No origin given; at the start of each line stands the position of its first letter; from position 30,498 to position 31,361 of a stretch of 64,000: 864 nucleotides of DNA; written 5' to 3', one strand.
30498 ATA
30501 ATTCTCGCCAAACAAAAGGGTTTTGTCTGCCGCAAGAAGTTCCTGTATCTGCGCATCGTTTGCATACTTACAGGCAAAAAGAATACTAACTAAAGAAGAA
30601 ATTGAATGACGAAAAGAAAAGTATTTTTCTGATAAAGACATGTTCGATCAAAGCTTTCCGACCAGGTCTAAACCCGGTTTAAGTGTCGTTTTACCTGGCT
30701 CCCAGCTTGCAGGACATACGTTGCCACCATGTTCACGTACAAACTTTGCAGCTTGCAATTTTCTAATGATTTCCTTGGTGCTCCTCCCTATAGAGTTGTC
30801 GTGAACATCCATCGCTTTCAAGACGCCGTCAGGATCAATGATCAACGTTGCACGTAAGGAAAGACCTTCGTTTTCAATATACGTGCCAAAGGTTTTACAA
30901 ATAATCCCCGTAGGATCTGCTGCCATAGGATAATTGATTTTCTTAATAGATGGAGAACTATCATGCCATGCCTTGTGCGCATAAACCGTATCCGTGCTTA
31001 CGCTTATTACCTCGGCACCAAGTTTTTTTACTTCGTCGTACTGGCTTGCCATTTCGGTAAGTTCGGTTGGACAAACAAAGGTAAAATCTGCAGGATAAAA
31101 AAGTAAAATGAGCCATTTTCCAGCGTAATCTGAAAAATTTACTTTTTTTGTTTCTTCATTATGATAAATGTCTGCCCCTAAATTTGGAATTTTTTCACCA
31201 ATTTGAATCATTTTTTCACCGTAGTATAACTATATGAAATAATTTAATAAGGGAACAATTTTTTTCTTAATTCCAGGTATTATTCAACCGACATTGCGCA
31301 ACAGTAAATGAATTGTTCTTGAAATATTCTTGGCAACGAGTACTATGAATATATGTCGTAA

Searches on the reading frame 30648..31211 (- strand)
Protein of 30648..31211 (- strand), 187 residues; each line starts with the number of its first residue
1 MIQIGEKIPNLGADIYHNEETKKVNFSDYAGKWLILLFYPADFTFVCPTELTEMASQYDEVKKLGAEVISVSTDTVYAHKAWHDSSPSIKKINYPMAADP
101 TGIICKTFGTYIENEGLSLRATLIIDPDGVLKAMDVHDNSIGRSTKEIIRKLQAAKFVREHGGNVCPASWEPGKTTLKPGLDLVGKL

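Call 44: search_protein_families(library=pfam, proteins=[window:30648-31211:-])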
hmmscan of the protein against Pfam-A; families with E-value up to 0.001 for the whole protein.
window:30648-31211:- (187 aa): 4 families
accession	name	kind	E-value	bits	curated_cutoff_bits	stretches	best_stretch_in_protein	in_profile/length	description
PF00578.27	AhpC-TSA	-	4.1e-37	127.3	26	1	4-133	1-123/124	AhpC/TSA family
PF08534.16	Redoxin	-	1.3e-15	57.9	26.6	1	5-141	3-138/148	Redoxin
PF10417.14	1-cysPrx_C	-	9.2e-06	26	21.1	1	155-179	2-29/41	C-terminal domain of 1-Cys peroxiredoxin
PF02630.20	SCO1-SenC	-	0.0005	20.5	22.8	0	18-68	8-58/134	SCO1/SenC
